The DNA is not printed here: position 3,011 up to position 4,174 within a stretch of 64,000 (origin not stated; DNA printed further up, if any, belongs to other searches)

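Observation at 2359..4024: Tandem PlsC-type acyltransferase pair embedded in the reductase operon (aminolipid-synthase-like arrangement)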

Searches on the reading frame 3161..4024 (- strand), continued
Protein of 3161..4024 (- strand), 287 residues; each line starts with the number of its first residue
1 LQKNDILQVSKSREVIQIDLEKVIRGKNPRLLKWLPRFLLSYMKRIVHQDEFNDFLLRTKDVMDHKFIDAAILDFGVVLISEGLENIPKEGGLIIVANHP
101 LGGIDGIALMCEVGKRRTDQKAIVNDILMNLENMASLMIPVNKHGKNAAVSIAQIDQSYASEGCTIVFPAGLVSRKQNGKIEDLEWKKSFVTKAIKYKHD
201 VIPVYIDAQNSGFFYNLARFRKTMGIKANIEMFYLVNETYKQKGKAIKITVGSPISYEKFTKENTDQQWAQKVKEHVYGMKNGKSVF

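Call 28: search_protein_families(library=ncbifam, proteins=[L109:8859-9791:+, L097:8863-9804:+, L130:8809-9765:+, L094:8001-8804:+, L109:8001-8804:+, L010:10831-11631:+, L008:10849-11598:+], max_evalue=0.001)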
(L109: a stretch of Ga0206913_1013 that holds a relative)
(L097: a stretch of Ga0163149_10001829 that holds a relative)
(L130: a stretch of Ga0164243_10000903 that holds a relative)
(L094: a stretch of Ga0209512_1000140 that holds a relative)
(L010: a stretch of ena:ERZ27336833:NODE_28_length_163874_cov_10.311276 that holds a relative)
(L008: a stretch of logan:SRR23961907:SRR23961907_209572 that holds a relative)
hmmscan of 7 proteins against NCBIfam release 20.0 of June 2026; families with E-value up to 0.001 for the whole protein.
L109:8859-9791:+ (310 aa): 2 families
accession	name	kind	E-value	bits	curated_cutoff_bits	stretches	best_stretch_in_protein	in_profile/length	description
NF053696.1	GlyAclTfGlsBBct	equivalog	9.9e-152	504.3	300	1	4-304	2-302/303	glycine N(alpha)-acyltransferase GlsB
NF052615.1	orn_lipid_OlsF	equivalog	2.7e-63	214.4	620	1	2-303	277-569/570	bifunctional ornithine lipid synthase OlsF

L097:8863-9804:+ (313 aa): 3 families
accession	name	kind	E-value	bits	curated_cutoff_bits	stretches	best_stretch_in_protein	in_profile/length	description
NF053696.1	GlyAclTfGlsBBct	equivalog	4.3e-150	498.9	300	1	3-305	1-303/303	glycine N(alpha)-acyltransferase GlsB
NF052615.1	orn_lipid_OlsF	equivalog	9e-66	222.6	620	1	2-303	277-569/570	bifunctional ornithine lipid synthase OlsF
NF052555.1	OrAlActfOlsBBRUA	equivalog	0.00018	21.1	320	0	66-150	61-144/278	l-ornithine N(alpha)-acyltransferase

L130:8809-9765:+ (318 aa): 4 families
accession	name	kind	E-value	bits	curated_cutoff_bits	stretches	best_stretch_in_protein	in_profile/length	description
NF053696.1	GlyAclTfGlsBBct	equivalog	1.4e-154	513.6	300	1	3-305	1-303/303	glycine N(alpha)-acyltransferase GlsB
NF052615.1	orn_lipid_OlsF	equivalog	6.8e-61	206.5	620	1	3-303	278-569/570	bifunctional ornithine lipid synthase OlsF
NF052555.1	OrAlActfOlsBBRUA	equivalog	1.5e-06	27.9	320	1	65-309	60-273/278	l-ornithine N(alpha)-acyltransferase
NF052554.1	OrAlActfOlsBRHOCB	equivalog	3.1e-05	23.9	350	1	43-205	17-173/256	L-ornithine N(alpha)-acyltransferase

L094:8001-8804:+ (268 aa): 4 families
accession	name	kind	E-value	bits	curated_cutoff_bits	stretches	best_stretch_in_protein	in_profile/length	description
NF053697.1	LyGlyAclTfGlsABct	equivalog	1.3e-108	362.3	260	1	1-264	1-267/267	lyso-glycine lipid O-acyltransferase GlsA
NF052615.1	orn_lipid_OlsF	equivalog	4.1e-64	217.1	620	1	2-268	2-269/570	bifunctional ornithine lipid synthase OlsF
NF006386.0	PRK08633.1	equivalog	5.7e-09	34.3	1221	1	59-199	425-561/1147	acyl-[ACP]--phospholipid O-acyltransferase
TIGR00530.1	AGP_acyltrn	subfamily_domain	4.9e-06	26.3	102.95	1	61-190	2-129/130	1-acylglycerol-3-phosphate O-acyltransferase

L109:8001-8804:+ (268 aa): 4 families
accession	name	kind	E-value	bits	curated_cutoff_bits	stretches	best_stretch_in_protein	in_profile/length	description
NF053697.1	LyGlyAclTfGlsABct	equivalog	2.8e-110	367.7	260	1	1-265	2-267/267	lyso-glycine lipid O-acyltransferase GlsA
NF052615.1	orn_lipid_OlsF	equivalog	2.4e-65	221.2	620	1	1-267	2-267/570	bifunctional ornithine lipid synthase OlsF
NF006386.0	PRK08633.1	equivalog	3.4e-11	41.6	1221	1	62-239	429-587/1147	acyl-[ACP]--phospholipid O-acyltransferase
TIGR00530.1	AGP_acyltrn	subfamily_domain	3.4e-07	30.1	102.95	1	60-189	2-129/130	1-acylglycerol-3-phosphate O-acyltransferase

L010:10831-11631:+ (266 aa): 9 families
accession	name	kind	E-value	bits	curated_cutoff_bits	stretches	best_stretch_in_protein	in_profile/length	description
TIGR00530.1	AGP_acyltrn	subfamily_domain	6.7e-29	100.3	102.95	1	82-210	2-129/130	1-acylglycerol-3-phosphate O-acyltransferase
NF006386.0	PRK08633.1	equivalog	1.6e-15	55.9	1221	1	67-215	413-556/1147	acyl-[ACP]--phospholipid O-acyltransferase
NF052552.1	LyOrLpactfOlsARHOCB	equivalog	3.6e-14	52.4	300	1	17-209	12-199/271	lyso-ornithine lipid O-acyltransferase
NF052553.1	LyOrLpactfOlsABRUA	equivalog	7.4e-14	51.5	300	1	44-198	16-164/263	lyso-ornithine lipid O-acyltransferase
NF011593.0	PRK15018.1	equivalog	2.3e-12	47.2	501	1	30-262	6-226/245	1-acylglycerol-3-phosphate O-acyltransferase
NF005291.0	PRK06814.1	equivalog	2e-09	36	1349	1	76-209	433-562/1140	acyl-[ACP]--phospholipid O-acyltransferase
NF005959.0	PRK08043.1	equivalog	3.7e-06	25.5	886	1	83-210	15-137/719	bifunctional acyl-ACP--phospholipid O-acyltransferase/long-chain-fatty-acid--ACP ligase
NF010621.0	PRK14014.1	domain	0.00015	20.9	186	1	67-120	58-111/301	acetyltransferase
NF058536.1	LPAAT_acyl_YihG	equivalog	0.00021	20.6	260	1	62-120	48-106/290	1-acylglycerol-3-phosphate O-acyltransferase, YihG family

L008:10849-11598:+ (249 aa): 8 families
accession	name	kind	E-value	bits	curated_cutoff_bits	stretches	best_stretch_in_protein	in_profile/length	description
TIGR00530.1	AGP_acyltrn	subfamily_domain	5.7e-30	103.7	102.95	1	64-189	5-129/130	1-acylglycerol-3-phosphate O-acyltransferase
NF006386.0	PRK08633.1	equivalog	4.3e-16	57.8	1221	1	49-193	416-555/1147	acyl-[ACP]--phospholipid O-acyltransferase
NF011593.0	PRK15018.1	equivalog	7.1e-14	52.1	501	1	11-240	4-225/245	1-acylglycerol-3-phosphate O-acyltransferase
NF052553.1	LyOrLpactfOlsABRUA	equivalog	1.2e-12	47.6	300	1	18-171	12-158/263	lyso-ornithine lipid O-acyltransferase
NF005291.0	PRK06814.1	equivalog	1.6e-12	46.2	1349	1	46-189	425-563/1140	acyl-[ACP]--phospholipid O-acyltransferase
NF052552.1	LyOrLpactfOlsARHOCB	equivalog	2.2e-11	43.3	300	1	46-175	60-182/271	lyso-ornithine lipid O-acyltransferase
NF005959.0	PRK08043.1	equivalog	1e-08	33.9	886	1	63-189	16-137/719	bifunctional acyl-ACP--phospholipid O-acyltransferase/long-chain-fatty-acid--ACP ligase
NF052615.1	orn_lipid_OlsF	equivalog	0.00028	19.6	620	1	64-188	69-195/570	bifunctional ornithine lipid synthase OlsF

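Call 45: search_solved_structures(query=window:3161-4024:-, max_evalue=1)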
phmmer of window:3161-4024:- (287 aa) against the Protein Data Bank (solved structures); distinct sequences matched with E-value up to 1: 2.
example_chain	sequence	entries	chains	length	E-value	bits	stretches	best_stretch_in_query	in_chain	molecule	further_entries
5kym_A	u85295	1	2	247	0.024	17.2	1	79-206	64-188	1-acyl-sn-glycerol-3-phosphate acyltransferase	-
2l5q_A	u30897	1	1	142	0.98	11.9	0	128-206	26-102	Uncharacterized protein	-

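Call 47: find_encoding_contigs(protein=P0020, flank=8000, max_places=1)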
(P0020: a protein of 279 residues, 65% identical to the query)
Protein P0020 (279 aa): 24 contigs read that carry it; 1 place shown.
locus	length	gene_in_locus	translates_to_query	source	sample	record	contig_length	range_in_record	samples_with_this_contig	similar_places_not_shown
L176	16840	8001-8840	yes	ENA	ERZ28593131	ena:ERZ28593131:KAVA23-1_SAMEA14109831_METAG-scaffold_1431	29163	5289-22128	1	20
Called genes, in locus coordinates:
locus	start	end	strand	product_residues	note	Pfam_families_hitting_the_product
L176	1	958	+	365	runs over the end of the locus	PF00146:NADHdh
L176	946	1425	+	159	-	PF13183:Fer4_8 (faint), PF13534:Fer4_17 (faint), PF13484:Fer4_16 (faint), PF00037:Fer4 (weak), PF14697:Fer4_21, PF12838:Fer4_7, PF13187:Fer4_9 (weak), PF00037:Fer4 (weak), +5 more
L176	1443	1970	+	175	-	PF00499:Oxidored_q3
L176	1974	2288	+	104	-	PF00420:Oxidored_q2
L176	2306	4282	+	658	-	PF00662:Proton_antipo_N, PF00361:Proton_antipo_M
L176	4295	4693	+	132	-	-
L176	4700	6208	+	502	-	PF00361:Proton_antipo_M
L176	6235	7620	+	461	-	PF00361:Proton_antipo_M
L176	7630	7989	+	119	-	-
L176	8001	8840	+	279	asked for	PF19576:Acyltransf_2, PF01553:Acyltransferase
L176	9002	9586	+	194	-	PF12804:NTP_transf_3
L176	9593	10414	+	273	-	PF02625:XdhC_CoxI, PF13478:XdhC_C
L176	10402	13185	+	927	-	PF00111:Fer2 (weak), PF13085:Fer2_3 (faint), PF01799:Fer2_2, PF01315:Ald_Xan_dh_C, PF02738:MoCoBD_1, PF20256:MoCoBD_2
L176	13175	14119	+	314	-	PF00941:FAD_binding_5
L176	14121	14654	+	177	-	PF01814:Hemerythrin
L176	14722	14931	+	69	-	-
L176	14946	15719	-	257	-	PF00378:ECH_1, PF16113:ECH_2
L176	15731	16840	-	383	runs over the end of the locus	PF00378:ECH_1, PF16113:ECH_2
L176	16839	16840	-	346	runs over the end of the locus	PF08240:ADH_N, PF01262:AlaDh_PNT_C (weak), PF00107:ADH_zinc_N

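Call 48: find_encoding_contigs(protein=P0026, flank=8000, max_places=1)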
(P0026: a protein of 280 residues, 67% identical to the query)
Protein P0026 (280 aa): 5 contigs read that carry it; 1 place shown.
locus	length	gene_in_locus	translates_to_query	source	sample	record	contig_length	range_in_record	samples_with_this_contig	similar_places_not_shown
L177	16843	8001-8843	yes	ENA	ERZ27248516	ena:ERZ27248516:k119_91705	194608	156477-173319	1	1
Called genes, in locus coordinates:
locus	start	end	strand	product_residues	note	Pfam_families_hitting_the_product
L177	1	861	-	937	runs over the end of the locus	PF00111:Fer2 (weak), PF13085:Fer2_3 (faint), PF01799:Fer2_2, PF01315:Ald_Xan_dh_C, PF02738:MoCoBD_1, PF20256:MoCoBD_2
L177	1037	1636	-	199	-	-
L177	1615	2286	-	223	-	-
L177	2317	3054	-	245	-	PF00106:adh_short, PF01370:Epimerase (weak), PF08659:KR, PF13561:adh_short_C2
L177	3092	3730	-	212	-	PF12804:NTP_transf_3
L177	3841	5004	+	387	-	PF06050:HGD-D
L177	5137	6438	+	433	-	PF06050:HGD-D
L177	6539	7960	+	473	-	PF00370:FGGY_N (faint), PF01869:BcrAD_BadFG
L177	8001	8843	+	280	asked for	PF19576:Acyltransf_2, PF01553:Acyltransferase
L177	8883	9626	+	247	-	PF01553:Acyltransferase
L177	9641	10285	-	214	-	PF00072:Response_reg, PF00196:GerE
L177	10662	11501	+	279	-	PF01869:BcrAD_BadFG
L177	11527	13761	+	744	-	PF02629:CoA_binding, PF13380:CoA_binding_2, PF13607:Succ_CoA_lig, PF19045:Ligase_CoA_2 (weak), PF13549:ATP-grasp_5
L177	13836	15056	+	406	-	PF06050:HGD-D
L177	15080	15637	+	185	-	-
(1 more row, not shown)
